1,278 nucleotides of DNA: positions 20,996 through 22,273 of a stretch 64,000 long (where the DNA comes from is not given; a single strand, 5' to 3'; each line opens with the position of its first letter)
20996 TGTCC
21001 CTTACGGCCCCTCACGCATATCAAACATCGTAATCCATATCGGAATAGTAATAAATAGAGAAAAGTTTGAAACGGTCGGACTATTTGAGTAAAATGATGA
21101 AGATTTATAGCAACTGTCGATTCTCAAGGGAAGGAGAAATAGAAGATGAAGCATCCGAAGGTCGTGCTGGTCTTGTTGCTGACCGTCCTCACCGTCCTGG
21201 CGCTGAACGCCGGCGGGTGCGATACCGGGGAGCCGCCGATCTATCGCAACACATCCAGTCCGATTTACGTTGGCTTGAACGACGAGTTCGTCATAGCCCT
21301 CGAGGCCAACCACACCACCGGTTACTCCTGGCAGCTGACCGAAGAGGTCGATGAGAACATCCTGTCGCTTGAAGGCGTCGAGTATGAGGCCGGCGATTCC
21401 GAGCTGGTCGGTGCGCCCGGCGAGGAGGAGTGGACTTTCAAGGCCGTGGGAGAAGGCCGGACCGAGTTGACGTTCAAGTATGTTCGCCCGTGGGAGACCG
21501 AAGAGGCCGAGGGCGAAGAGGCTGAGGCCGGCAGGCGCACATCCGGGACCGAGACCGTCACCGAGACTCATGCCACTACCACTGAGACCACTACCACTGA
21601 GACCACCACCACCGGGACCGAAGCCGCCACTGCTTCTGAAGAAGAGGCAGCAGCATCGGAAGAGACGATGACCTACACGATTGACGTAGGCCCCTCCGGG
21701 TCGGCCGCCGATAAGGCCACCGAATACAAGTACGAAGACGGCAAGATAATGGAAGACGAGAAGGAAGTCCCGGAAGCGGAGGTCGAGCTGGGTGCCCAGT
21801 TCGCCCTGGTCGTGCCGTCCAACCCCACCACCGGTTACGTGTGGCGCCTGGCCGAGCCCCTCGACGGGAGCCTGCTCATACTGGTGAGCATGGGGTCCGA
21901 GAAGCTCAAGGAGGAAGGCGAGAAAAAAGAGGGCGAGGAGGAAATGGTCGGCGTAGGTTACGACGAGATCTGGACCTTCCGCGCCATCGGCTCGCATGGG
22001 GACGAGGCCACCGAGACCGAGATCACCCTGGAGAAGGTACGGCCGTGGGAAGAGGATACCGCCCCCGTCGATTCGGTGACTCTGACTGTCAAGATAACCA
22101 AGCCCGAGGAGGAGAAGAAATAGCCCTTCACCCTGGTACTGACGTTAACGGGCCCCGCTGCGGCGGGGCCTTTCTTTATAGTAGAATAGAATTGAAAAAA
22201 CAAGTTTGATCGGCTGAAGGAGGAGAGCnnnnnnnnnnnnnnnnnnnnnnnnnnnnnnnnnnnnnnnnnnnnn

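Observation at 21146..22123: Tandem chagasin-type (I42) inhibitor lipoprotein, candidate cognate of the secreted C1 peptidase at 140..3127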

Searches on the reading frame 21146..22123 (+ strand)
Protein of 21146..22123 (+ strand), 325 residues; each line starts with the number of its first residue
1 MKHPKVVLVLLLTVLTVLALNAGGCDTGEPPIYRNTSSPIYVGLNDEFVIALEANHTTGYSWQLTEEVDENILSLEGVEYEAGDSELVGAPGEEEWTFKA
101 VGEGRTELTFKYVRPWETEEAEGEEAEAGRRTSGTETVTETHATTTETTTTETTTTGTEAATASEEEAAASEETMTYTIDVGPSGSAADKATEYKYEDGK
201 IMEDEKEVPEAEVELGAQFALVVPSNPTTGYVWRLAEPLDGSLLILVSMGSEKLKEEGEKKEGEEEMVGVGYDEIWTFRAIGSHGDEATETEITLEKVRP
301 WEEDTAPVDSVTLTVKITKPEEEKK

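Call 3: search_protein_families(library=pfam, proteins=[window:21146-22123:+], max_evalue=0.01)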
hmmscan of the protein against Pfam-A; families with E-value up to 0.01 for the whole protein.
window:21146-22123:+ (325 aa): 1 family
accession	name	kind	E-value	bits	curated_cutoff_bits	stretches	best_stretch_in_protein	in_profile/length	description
PF09394.16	Inhibitor_I42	-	9.2e-41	138.5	27.2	2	44-122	4-83/91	Chagasin family peptidase inhibitor I42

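Call 4: search_protein_families(library=ncbifam, proteins=[window:21146-22123:+], max_evalue=0.01)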
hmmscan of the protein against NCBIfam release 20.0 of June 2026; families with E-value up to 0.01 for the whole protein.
window:21146-22123:+ (325 aa): 0 families

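Call 6: find_encoding_contigs(protein=window:21146-22123:+, flank=10000, max_places=6)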
Protein window:21146-22123:+ (325 aa): 1 contig read that carries it; 1 place shown.
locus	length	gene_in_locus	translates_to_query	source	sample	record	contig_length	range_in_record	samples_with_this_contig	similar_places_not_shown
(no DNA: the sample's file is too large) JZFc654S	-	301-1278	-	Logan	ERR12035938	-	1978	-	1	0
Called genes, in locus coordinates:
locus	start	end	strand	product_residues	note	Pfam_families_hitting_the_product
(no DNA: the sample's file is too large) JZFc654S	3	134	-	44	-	?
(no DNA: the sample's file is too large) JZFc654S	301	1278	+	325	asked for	PF09394:Inhibitor_I42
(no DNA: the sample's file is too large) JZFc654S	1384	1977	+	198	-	?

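Call 7: find_homologous_proteins(query=window:21146-22123:+)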
Query window:21146-22123:+ (325 aa): 98 proteins with E <= 0.001 among 8000 candidates.
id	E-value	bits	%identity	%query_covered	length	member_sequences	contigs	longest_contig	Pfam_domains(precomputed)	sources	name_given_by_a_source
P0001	3.9e-203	692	100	100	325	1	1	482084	PF09394.17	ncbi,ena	-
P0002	1.9e-136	473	69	99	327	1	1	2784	PF09394.17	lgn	-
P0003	1.2e-90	322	50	100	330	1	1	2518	PF09394.17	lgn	-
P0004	5.1e-87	310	50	98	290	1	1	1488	PF09394.17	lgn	-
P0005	4.2e-82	294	49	99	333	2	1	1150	PF12628.13,PF09394.17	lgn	-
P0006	3.5e-80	288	52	98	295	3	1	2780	PF09394.17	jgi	jgi:inhibitor of cysteine peptidase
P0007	4.6e-75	271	46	100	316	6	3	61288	PF09394.17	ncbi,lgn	-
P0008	1.5e-71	260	46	98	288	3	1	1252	PF09394.17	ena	-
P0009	1.2e-58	217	50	37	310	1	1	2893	PF09394.17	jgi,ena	-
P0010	2.6e-58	216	45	99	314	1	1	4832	PF09394.17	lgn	-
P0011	3.7e-57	212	44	94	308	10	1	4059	PF09394.17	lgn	-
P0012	6.8e-56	208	41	99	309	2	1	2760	PF09394.17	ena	-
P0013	1.3e-55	207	39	93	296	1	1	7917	PF09394.17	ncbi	-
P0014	1.6e-55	207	43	99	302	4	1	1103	PF09394.17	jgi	-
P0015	4.4e-55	205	39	99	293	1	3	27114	PF09394.17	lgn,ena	-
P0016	9.8e-55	204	44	99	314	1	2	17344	PF09394.17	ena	-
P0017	7.5e-54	201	41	98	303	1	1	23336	PF09394.17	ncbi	ncbi:MAG: protease inhibitor I42 family protein [Actinomycetota bacterium]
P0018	1.0e-53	201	43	98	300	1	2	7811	PF09394.17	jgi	-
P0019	1.5e-53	200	39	99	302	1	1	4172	PF09394.17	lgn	-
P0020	1.6e-53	200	39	88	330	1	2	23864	PF09394.17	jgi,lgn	jgi:inhibitor of cysteine peptidase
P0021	8.0e-53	198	34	84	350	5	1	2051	PF09394.17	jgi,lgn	jgi:inhibitor of cysteine peptidase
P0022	1.3e-52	197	43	98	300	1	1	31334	PF09394.17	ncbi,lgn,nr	ncbi:MAG: protease inhibitor I42 family protein [Actinobacteria bacterium]|nr:protease inhibitor I42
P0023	1.9e-52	197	43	99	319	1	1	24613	PF09394.17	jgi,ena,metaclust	metaclust:\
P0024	3.9e-52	196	43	98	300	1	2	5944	PF09394.17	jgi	-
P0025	4.2e-52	196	38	99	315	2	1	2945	PF09394.17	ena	-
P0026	1.2e-51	194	43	99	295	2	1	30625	PF09394.17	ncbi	-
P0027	1.6e-51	194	37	99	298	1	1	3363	PF09394.17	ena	-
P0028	1.7e-51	194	42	90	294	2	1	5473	PF09394.17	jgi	jgi:inhibitor of cysteine peptidase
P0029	1.9e-51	193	39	96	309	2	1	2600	PF09394.17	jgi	-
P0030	2.0e-51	193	42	99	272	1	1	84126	PF09394.17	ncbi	-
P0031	3.9e-51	192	39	99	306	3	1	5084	PF09394.17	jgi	-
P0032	4.6e-51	192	39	94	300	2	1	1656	PF09394.17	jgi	jgi:inhibitor of cysteine peptidase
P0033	6.6e-51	192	40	99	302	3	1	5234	PF09394.17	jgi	jgi:inhibitor of cysteine peptidase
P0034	1.0e-50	191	41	99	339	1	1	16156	PF09394.17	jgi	jgi:inhibitor of cysteine peptidase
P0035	1.4e-50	191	39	99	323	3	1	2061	PF09394.17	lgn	-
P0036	3.1e-50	190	33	84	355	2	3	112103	PF09394.17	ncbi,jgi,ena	-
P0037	3.3e-50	189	40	99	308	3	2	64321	PF09394.17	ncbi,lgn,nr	ncbi:MAG: protease inhibitor I42 family protein [Actinobacteria bacterium]|nr:protease inhibitor I42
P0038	3.7e-50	189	39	96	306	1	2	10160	PF09394.17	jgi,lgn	jgi:inhibitor of cysteine peptidase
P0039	4.7e-50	189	41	99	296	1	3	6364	PF09394.17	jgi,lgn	-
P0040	8.2e-50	188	33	98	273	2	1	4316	PF09394.17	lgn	-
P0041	1.8e-49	187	49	36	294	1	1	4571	PF09394.17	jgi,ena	-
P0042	6.8e-48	182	32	84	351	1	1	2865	PF09394.17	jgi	jgi:inhibitor of cysteine peptidase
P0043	9.3e-48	181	39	99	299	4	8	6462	PF09394.17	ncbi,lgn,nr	ncbi:MAG: protease inhibitor I42 family protein [Actinomycetota bacterium]|nr:protease inhibitor I42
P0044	1.6e-47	181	37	96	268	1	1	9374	PF09394.17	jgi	jgi:inhibitor of cysteine peptidase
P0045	3.9e-47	179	40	91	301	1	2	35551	PF09394.17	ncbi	-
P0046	5.2e-47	179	40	99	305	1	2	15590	PF09394.17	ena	-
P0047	7.5e-45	172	33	99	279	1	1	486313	PF09394.17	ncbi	-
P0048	1.1e-44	171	40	92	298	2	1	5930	PF09394.17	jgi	-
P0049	2.6e-43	167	32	84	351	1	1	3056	PF09394.17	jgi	jgi:predicted secreted protein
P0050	3.4e-43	166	38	99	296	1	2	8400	PF09394.17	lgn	-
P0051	9.9e-43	165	35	92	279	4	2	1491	PF09394.17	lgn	-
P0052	1.2e-42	165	38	98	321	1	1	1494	PF09394.17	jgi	jgi:inhibitor of cysteine peptidase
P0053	1.4e-42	164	41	98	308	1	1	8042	PF09394.17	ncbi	-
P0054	2.7e-42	163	45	73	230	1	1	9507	PF09394.17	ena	-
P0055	5.2e-42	163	38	98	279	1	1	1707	PF09394.17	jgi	jgi:inhibitor of cysteine peptidase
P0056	9.1e-42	162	38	98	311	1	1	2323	PF09394.17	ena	-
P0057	1.4e-41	161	34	92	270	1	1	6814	PF09394.17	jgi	jgi:predicted secreted protein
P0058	3.3e-40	157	37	98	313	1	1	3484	PF09394.17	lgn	-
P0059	5.0e-40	156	37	85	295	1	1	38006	PF09394.17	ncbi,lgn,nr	ncbi:MAG: protease inhibitor I42 family protein [Actinomycetota bacterium]|nr:protease inhibitor I42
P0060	3.1e-39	153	38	92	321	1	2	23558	PF09394.17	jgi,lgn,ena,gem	-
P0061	4.2e-39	153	37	99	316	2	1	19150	PF09394.17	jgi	jgi:inhibitor of cysteine peptidase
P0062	5.1e-35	140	34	92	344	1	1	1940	PF09394.17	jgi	jgi:predicted secreted protein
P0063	9.7e-33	132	37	100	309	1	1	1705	PF09394.17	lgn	-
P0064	7.0e-29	119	28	86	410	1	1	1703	PF09394.17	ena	-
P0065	4.8e-24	104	36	29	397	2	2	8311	PF09394.17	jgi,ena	jgi:inhibitor of cysteine peptidase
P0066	2.1e-21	95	43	35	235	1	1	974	PF09394.17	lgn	-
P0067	3.3e-18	84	54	25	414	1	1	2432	PF09394.17,PF03401.19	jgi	-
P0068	1.2e-16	79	44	30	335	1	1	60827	PF09394.17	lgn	-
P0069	2.8e-16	78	44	29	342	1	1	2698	PF09394.17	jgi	jgi:predicted secreted protein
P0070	7.0e-16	77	54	22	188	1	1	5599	PF09394.17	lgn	-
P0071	1.2e-15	76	41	29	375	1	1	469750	PF09394.17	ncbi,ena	-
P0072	1.3e-15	76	45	29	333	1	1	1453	PF09394.17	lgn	-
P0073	2.1e-15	75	49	22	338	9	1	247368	PF09394.17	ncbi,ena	-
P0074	2.8e-15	75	49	24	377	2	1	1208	PF09394.17,PF02423.22,PF01488.27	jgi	jgi:alanine dehydrogenase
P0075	1.0e-14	73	49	25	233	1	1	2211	PF09394.17,PF04170.19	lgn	-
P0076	1.1e-14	73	44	27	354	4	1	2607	PF03767.21,PF13344.13,PF09394.17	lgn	-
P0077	1.5e-14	72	47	26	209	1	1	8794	PF09394.17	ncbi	ncbi:protease inhibitor I42 family protein [Candidatus Omnitrophota bacterium]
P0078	1.8e-14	72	46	23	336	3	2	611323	PF09394.17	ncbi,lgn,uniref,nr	ncbi:protease inhibitor I42 family protein [Desulfoferrobacter suflitae]|uniref:protease inhibitor I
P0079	2.9e-14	71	42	29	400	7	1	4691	PF09394.17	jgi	jgi:predicted secreted protein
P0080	5.2e-14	71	36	41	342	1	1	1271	PF09394.17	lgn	-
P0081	7.8e-14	70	43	27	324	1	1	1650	PF09394.17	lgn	-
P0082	1.4e-13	69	49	22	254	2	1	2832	PF09394.17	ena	-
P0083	1.4e-13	69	42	32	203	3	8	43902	PF09394.17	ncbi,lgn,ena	-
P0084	2.0e-13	69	40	29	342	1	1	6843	PF09394.17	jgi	jgi:predicted secreted protein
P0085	2.8e-13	68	38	35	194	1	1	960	PF09394.17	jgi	jgi:inhibitor of cysteine peptidase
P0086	4.4e-13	68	47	25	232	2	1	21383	PF09394.17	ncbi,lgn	-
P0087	6.0e-13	67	39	35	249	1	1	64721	PF09394.17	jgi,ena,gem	-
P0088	7.3e-13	67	37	34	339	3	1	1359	PF09394.17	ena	-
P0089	1.0e-12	66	38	29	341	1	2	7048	PF09394.17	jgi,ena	-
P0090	1.8e-12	66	49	22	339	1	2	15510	PF09394.17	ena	-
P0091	8.7e-12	63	44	32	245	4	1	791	PF09394.17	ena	-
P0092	4.1e-11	61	47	22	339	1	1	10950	PF09394.17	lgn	-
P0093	4.4e-9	54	37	33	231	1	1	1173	PF09394.17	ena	-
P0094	1.9e-8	52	43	28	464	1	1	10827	PF11738.14,PF13739.12,PF09394.17,PF07833.17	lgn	-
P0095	4.6e-6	44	43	23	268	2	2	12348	PF09394.17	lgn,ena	-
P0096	8.0e-6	44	43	21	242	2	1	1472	PF09394.17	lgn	-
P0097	3.5e-5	42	31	26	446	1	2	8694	PF14321.12,PF09394.17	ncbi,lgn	-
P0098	3.6e-5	42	41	21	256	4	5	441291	PF09394.17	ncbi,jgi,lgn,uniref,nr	ncbi:protease inhibitor I42 family protein [Methanomethylovorans sp.]|uniref:protease inhibitor I42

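Call 13: find_encoding_contigs(protein=P0007, flank=10000, max_places=2)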
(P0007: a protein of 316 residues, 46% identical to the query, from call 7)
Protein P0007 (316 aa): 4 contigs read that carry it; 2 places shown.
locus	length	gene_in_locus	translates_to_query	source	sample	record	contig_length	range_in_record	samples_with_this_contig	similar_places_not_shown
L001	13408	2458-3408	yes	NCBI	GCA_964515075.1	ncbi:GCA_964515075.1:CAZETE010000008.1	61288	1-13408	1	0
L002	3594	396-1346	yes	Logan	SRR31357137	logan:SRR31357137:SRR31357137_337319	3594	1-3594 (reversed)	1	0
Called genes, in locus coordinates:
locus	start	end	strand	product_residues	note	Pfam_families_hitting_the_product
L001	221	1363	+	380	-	-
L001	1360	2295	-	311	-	PF00291:PALP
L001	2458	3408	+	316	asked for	PF09394:Inhibitor_I42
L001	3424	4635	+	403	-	PF00561:Abhydrolase_1, PF12146:Hydrolase_4 (weak)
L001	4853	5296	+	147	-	PF10604:Polyketide_cyc2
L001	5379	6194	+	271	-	PF00106:adh_short, PF08659:KR, PF13561:adh_short_C2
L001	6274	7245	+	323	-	PF01553:Acyltransferase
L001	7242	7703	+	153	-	-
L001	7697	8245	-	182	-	-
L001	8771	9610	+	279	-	PF00005:ABC_tran, PF13304:AAA_21 (faint)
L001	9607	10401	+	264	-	PF01061:ABC2_membrane, PF12698:ABC2_membrane_3 (weak)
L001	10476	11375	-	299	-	-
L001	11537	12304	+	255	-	PF06314:ADC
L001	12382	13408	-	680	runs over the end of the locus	PF00378:ECH_1, PF16113:ECH_2, PF02737:3HCDH_N, PF00725:3HCDH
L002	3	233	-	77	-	?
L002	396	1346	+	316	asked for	PF09394:Inhibitor_I42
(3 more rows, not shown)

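Call 14: find_encoding_contigs(protein=P0047, flank=10000, max_places=2)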
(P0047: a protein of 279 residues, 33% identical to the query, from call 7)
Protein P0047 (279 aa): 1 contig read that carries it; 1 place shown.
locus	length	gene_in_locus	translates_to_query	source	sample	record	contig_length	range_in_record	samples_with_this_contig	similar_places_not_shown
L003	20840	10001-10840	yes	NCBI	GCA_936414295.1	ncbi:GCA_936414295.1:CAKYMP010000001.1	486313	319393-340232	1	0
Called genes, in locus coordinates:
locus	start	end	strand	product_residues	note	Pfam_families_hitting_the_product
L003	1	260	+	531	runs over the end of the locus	PF00501:AMP-binding, PF13193:AMP-binding_C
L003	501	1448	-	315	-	PF01545:Cation_efflux, PF16916:ZT_dimer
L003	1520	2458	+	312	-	PF01210:NAD_Gly3P_dh_N, PF01266:DAO (weak), PF02737:3HCDH_N, PF03446:NAD_binding_2 (weak), PF00725:3HCDH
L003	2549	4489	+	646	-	PF18986:DUF5719 (faint), PF24053:DUF7356 (faint), PF01520:Amidase_3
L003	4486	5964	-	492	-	PF00171:Aldedh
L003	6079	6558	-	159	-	PF13240:Zn_Ribbon_1 (weak)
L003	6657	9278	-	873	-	PF16225:DUF4884 (faint), PF07100:ASRT (faint), PF18986:DUF5719 (weak)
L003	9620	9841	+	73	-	-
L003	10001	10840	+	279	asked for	PF09394:Inhibitor_I42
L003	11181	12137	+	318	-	PF01544:CorA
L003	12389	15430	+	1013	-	PF00149:Metallophos, PF02872:5_nucleotid_C, PF18986:DUF5719 (faint), PF24053:DUF7356 (faint)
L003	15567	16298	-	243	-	PF20316:DUF6612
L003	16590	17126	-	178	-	-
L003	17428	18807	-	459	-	-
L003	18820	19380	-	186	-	-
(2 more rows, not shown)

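Call 15: find_encoding_contigs(protein=P0030, flank=10000, max_places=2)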
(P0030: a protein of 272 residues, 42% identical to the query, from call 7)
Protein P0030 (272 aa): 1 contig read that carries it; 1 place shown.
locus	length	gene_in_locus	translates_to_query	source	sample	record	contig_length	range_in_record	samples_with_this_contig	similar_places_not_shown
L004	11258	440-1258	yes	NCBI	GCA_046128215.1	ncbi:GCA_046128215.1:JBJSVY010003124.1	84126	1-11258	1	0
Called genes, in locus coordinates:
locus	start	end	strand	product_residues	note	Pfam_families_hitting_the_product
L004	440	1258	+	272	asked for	PF09394:Inhibitor_I42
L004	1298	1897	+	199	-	PF03729:DUF308 (weak)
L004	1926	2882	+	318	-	PF01544:CorA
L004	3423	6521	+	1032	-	PF00149:Metallophos (weak), PF02872:5_nucleotid_C, PF24053:DUF7356 (faint), PF18986:DUF5719 (weak)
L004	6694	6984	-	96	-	PF13384:HTH_23, PF13518:HTH_28, PF13551:HTH_29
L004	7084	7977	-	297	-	PF20316:DUF6612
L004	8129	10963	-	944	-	-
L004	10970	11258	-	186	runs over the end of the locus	PF06496:DUF1097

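Call 25: find_related_loci(query=A1, collection=genome_contigs, flank=10000)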
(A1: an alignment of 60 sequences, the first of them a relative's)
Query A1 (325 aa) in genome_contigs; peptide patterns used: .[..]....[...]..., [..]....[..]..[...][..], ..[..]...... (x = any residue, [..] = any of these).
600 stretches matched a pattern (row limit reached: there are more); 538 encode a relative of the query (tblastn E <= 1e-3); the best 80 are kept; 80 distinct loci.
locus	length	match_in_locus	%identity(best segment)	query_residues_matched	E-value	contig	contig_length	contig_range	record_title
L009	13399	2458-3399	46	1-325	3e-71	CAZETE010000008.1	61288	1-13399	MAG TPA_asm: uncultured Actinomycetota bacterium isolate binchicken_co74_111 genome assembly, contig: NODE_885_length_61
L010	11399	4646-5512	44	1-307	1e-61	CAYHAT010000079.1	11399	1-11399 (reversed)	MAG TPA_asm: uncultured Actinomycetota bacterium isolate ERP119294_co1_319 genome assembly, contig: NODE_7726_length_113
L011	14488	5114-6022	40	1-319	2e-54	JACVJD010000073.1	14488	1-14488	MAG: Candidatus Solincola daggyaiensis isolate DG_1_6.bin.137 contig073, whole genome shotgun sequence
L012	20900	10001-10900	39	1-321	1e-53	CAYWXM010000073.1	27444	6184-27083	MAG TPA_asm: uncultured Actinomycetota bacterium isolate SRP067234_co1_219 genome assembly, contig: k99_1096130, whole g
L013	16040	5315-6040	35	24-322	2e-37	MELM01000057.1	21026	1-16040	MAG: Candidatus Solincola sediminis RBG_16_scaffold_7564, whole genome shotgun sequence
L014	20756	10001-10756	37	24-298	1e-28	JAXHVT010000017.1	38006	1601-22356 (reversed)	MAG: Actinomycetota bacterium isolate MAG84_tar_biofilm MAG84_17, whole genome shotgun sequence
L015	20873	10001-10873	43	1-322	1e-58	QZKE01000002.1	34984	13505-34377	MAG: Actinobacteria bacterium isolate SURF_21 Ga0104751_1001805, whole genome shotgun sequence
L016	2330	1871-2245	41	8-319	7e-25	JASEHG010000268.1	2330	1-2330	MAG: Candidatus Brocadiaceae bacterium isolate Yes70-17 NODE_268_length_2330_cov_5.117363, whole genome shotgun sequence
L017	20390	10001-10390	41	6-317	2e-24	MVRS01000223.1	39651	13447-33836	MAG: Syntrophorhabdus sp. PtaU1.Bin058 A4E64_contig000223, whole genome shotgun sequence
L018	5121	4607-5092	41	1-310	4e-23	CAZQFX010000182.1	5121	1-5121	MAG TPA_asm: uncultured Actinomycetota bacterium isolate SRP257756_co1_219 genome assembly, contig: NODE_15435_length_51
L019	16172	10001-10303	53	32-317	7e-23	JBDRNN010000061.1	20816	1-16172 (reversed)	MAG: Candidatus Bathyarchaeota archaeon isolate MEGAHIT-group-1.890 k141_11702021, whole genome shotgun sequence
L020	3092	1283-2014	33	33-295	1e-22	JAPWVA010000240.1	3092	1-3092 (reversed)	MAG: Actinomycetota bacterium isolate RSWS17 scaffold_7978_c1, whole genome shotgun sequence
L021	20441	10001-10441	35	9-317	2e-20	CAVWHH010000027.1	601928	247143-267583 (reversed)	MAG: uncultured delta proteobacterium isolate MFD01476.bin.1.214 genome assembly, contig: contig_21177, whole genome sho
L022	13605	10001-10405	42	1-318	2e-20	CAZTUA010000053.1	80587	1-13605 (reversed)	MAG TPA_asm: uncultured Actinomycetota bacterium isolate SRP067234_co1_301 genome assembly, contig: k99_70163, whole gen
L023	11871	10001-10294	47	33-317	2e-20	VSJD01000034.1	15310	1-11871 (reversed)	MAG: Kiritimatiellaeota bacterium isolate MMG_102_bin48 contig00093.8, whole genome shotgun sequence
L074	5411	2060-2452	35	6-316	1e-15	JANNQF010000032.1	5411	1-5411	MAG: Deltaproteobacteria bacterium isolate SOY_31_metabat_54 SOY_31_k141_1938558, whole genome shotgun sequence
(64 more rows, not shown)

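Call 30: predict_structure(alignment_id=A1)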
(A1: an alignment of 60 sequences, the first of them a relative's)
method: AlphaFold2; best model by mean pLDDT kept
length: 325 residues; sequences in the alignment: 60
mean_pLDDT: 79.9   pTM: 0.67
mean pLDDT of the five models: 79.9, 79.7, 79.4, 78.2, 76.2
residues with pLDDT >= 90: 168; 70-90: 64; 50-70: 47; < 50: 46
segments of 3 or more residues with pLDDT < 50: 1-3, 21-26, 127-160, 323-325
pLDDT, mean of each block of 10 residues (from residue 1): 58 65 57 88 93 92 95 97 88 96 94 78 51 39 36 40 55 89 76 96 96 93 94 96 92 76 73 94 85 97 95 94 53
secondary structure, 60 per line:
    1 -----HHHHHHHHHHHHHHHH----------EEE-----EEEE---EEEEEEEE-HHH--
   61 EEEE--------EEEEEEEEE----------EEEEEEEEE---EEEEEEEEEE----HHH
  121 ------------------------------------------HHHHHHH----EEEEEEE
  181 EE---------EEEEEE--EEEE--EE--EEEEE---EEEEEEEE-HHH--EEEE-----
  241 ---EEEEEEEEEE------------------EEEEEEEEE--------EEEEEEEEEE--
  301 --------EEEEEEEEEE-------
elements in order: H6-21 E32-34 E40-43 E47-54 E61-64 E73-81 E92-100 E104-113 H163-169 E174-182 E192-197 E200-203 E210-214 E218-225 E232-235 E244-253 E272-280 E289-298 E309-318
